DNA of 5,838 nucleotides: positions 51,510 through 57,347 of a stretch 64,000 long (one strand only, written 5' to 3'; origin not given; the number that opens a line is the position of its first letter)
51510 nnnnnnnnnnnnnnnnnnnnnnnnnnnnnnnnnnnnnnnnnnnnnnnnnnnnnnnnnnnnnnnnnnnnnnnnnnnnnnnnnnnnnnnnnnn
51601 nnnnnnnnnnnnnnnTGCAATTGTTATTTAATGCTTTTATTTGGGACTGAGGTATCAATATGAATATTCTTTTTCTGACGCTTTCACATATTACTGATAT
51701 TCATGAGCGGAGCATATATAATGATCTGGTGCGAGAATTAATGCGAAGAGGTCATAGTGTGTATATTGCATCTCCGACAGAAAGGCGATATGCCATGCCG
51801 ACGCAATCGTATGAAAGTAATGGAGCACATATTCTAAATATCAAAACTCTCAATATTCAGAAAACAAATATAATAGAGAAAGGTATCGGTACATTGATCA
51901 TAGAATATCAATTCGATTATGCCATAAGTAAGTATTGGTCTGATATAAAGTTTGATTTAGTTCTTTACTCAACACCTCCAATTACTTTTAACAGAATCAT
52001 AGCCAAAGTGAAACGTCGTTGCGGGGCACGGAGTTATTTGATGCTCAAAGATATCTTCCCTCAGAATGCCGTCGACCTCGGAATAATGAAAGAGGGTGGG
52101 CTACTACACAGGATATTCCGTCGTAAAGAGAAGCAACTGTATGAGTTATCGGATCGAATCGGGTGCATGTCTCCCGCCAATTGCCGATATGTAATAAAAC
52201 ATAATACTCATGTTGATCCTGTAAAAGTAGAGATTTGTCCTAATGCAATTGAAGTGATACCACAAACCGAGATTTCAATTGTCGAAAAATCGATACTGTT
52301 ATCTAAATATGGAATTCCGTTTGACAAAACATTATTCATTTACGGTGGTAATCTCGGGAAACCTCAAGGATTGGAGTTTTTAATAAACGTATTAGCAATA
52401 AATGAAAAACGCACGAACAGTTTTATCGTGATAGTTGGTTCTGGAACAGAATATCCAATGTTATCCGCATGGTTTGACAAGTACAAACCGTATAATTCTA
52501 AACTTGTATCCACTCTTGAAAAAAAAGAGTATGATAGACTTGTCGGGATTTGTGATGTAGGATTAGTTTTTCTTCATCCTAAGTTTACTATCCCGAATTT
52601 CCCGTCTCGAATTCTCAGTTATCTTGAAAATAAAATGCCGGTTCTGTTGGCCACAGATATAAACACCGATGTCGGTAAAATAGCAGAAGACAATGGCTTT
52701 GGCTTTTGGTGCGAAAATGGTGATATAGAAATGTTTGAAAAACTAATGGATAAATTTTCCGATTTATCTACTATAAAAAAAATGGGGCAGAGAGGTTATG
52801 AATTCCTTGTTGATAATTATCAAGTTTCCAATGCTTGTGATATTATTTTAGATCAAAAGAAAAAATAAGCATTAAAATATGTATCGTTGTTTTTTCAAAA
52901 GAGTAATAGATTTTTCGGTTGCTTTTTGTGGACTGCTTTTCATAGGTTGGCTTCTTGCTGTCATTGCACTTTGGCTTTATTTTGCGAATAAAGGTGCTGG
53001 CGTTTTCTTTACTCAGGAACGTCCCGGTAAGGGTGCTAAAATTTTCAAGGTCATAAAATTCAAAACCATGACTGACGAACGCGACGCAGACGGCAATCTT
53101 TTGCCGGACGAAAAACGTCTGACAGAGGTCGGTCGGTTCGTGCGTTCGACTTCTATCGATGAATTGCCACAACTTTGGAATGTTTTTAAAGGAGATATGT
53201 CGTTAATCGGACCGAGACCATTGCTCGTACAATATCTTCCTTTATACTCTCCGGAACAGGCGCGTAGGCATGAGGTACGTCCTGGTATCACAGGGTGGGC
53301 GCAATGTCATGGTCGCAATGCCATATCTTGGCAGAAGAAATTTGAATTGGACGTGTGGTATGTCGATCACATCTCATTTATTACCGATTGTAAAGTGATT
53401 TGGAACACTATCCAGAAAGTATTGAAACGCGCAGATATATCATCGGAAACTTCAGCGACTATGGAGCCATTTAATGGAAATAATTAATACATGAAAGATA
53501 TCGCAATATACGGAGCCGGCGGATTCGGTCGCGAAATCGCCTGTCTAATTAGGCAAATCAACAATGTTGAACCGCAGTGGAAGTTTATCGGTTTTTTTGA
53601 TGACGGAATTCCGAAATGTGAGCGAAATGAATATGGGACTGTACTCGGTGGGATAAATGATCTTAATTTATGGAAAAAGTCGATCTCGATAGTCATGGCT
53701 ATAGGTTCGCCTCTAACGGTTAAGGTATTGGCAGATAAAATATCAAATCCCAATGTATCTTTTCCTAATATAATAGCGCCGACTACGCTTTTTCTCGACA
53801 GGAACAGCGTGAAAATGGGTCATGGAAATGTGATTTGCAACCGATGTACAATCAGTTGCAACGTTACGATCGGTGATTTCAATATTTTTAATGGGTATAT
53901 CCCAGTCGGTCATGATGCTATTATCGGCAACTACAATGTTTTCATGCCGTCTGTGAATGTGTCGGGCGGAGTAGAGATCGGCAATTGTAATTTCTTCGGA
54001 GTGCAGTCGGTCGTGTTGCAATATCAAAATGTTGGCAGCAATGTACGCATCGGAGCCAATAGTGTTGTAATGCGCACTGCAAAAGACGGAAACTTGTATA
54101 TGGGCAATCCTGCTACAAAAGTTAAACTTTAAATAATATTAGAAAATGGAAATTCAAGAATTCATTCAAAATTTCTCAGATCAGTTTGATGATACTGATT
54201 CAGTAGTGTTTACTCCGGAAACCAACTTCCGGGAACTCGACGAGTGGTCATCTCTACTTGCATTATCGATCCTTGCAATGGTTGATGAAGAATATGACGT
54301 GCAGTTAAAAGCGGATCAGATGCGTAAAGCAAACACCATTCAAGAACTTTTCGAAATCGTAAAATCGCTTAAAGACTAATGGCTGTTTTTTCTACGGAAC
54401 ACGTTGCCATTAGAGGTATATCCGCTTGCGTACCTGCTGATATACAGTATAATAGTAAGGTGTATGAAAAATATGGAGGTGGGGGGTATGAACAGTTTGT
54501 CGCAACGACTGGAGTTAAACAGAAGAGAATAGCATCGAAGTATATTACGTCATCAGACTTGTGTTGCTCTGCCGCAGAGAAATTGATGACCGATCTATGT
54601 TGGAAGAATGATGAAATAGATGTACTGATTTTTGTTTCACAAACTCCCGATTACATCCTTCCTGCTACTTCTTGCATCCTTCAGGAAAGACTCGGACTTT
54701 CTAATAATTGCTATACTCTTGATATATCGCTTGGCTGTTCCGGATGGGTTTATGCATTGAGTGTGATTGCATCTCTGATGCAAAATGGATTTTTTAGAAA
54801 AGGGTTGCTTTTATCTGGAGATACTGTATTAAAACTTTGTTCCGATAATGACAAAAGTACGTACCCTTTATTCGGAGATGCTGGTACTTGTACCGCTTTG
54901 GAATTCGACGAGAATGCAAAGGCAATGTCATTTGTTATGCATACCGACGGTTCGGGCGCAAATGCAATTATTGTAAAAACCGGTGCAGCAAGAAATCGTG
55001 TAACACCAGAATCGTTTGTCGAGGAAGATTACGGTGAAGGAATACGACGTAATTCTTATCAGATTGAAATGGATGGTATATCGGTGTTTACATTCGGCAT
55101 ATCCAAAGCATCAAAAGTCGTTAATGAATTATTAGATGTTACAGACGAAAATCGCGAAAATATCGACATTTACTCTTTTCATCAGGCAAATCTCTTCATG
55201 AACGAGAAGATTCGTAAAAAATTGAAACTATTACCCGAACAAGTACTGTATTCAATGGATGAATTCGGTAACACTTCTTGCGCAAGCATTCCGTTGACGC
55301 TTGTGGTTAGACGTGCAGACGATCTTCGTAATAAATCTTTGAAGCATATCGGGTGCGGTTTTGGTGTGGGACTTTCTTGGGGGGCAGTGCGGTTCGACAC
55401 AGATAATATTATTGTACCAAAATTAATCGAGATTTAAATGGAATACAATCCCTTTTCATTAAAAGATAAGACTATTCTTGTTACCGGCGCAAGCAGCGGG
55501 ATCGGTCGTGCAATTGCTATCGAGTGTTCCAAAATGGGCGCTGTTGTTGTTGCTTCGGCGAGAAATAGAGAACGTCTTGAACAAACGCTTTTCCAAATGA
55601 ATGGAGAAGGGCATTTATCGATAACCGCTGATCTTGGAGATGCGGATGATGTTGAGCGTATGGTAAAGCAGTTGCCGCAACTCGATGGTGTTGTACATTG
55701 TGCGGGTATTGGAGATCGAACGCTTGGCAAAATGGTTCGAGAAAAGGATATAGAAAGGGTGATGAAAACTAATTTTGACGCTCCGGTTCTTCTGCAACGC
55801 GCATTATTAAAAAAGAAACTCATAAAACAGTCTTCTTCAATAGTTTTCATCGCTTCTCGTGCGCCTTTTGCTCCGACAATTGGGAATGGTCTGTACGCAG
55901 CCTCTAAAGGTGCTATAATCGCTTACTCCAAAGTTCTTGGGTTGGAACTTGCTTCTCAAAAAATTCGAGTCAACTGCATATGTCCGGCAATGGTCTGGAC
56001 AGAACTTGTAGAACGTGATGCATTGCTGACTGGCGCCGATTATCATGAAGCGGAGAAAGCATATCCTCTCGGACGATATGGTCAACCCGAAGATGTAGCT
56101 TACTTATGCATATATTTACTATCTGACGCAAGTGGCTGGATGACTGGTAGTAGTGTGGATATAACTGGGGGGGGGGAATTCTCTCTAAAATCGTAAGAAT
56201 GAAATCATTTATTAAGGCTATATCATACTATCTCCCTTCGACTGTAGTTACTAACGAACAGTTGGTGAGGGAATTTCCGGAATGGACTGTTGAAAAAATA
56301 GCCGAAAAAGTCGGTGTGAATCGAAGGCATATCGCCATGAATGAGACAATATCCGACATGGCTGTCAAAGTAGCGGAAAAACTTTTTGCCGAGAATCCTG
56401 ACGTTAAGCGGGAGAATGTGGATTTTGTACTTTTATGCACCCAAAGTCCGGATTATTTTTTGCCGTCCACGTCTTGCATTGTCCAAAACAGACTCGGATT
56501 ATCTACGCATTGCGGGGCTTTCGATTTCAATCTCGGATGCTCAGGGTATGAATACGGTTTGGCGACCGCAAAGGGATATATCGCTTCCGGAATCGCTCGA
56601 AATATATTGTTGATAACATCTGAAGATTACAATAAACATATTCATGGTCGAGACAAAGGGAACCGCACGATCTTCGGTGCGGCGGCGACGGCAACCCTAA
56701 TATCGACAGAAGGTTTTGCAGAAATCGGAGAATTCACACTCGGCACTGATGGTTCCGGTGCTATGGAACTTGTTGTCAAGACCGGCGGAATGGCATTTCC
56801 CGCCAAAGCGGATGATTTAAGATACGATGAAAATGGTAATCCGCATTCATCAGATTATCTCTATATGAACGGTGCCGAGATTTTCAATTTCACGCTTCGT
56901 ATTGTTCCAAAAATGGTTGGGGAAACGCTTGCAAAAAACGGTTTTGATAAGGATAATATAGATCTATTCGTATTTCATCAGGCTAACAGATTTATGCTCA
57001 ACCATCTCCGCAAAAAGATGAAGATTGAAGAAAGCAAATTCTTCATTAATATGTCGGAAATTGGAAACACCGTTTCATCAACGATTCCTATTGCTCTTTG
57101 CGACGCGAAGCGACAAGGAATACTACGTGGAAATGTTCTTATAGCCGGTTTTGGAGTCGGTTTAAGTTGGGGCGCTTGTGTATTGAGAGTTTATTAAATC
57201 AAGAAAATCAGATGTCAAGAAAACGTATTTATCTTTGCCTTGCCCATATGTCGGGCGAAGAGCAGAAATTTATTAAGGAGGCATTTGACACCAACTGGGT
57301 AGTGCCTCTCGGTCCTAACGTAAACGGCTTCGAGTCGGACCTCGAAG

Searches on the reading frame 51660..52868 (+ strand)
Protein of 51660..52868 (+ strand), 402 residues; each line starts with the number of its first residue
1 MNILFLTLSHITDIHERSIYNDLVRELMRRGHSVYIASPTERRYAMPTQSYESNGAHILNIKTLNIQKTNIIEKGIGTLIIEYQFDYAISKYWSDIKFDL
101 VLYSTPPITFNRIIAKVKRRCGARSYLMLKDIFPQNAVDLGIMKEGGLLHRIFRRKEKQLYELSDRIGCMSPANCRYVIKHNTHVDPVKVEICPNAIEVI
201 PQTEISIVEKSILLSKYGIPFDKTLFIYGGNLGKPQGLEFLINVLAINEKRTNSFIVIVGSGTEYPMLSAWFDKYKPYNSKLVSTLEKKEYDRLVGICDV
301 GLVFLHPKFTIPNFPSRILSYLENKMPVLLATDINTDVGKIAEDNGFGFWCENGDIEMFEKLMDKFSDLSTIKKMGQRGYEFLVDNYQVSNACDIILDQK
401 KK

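Call 9: search_protein_families(library=pfam, proteins=[window:51660-52868:+], max_evalue=0.001)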
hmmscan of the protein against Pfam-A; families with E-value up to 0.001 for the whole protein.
window:51660-52868:+ (402 aa): 2 families
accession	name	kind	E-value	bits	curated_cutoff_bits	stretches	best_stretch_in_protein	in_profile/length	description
PF00534.26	Glycos_transf_1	-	2.4e-10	40.7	26.4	1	216-380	8-170/172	Glycosyl transferases group 1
PF13439.12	Glyco_transf_4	-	1.8e-07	31.7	28.5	1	22-198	10-167/170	Glycosyltransferase Family 4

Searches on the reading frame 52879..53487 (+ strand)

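Call 9: search_protein_families(library=pfam, proteins=[window:52879-53487:+], max_evalue=0.001)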
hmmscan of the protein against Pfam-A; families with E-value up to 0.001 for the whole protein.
window:52879-53487:+ (202 aa): 1 family
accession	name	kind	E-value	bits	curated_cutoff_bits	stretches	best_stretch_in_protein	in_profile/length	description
PF02397.22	Bac_transf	-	4.1e-61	206.1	27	1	7-183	1-179/179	Bacterial sugar transferase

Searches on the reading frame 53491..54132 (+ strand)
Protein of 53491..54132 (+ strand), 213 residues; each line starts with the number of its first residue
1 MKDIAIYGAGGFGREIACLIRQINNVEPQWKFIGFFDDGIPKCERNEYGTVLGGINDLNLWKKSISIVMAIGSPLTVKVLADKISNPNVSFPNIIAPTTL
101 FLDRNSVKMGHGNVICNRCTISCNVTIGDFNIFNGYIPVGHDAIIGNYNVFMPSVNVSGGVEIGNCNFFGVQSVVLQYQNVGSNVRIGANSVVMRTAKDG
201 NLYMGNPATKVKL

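Call 9: search_protein_families(library=pfam, proteins=[window:53491-54132:+], max_evalue=0.001)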
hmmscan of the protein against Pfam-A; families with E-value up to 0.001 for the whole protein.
window:53491-54132:+ (213 aa): 2 families
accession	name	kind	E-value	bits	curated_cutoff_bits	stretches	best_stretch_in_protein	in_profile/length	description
PF17836.7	PglD_N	-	3e-12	47.4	23.4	1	3-83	1-77/78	PglD N-terminal domain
PF00132.30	Hexapep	-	1.3e-08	34.6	27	1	142-175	1-34/36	Bacterial transferase hexapeptide (six repeats)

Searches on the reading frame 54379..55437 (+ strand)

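Call 9: search_protein_families(library=pfam, proteins=[window:54379-55437:+], max_evalue=0.001)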
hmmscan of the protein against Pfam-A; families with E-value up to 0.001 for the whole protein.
window:54379-55437:+ (352 aa): 2 families
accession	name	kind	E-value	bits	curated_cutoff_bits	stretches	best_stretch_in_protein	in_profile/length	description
PF08541.16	ACP_syn_III_C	-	8.1e-20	71.2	26.6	1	258-337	7-86/90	3-Oxoacyl-[acyl-carrier-protein (ACP)] synthase III C terminal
PF08545.16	ACP_syn_III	-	3.3e-15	56.2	24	1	114-191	1-80/80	3-Oxoacyl-[acyl-carrier-protein (ACP)] synthase III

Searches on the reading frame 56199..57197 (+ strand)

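Call 9: search_protein_families(library=pfam, proteins=[window:56199-57197:+], max_evalue=0.001)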
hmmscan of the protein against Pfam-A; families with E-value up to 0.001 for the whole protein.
window:56199-57197:+ (332 aa): 3 families
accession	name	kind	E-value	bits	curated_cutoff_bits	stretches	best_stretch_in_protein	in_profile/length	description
PF08541.16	ACP_syn_III_C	-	6.9e-28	97.1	26.6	1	244-330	1-89/90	3-Oxoacyl-[acyl-carrier-protein (ACP)] synthase III C terminal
PF08545.16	ACP_syn_III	-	2.9e-17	62.8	24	1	108-185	1-80/80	3-Oxoacyl-[acyl-carrier-protein (ACP)] synthase III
PF00195.25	Chal_sti_synt_N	-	0.00051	20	27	1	18-142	69-189/225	Chalcone and stilbene synthases, N-terminal domain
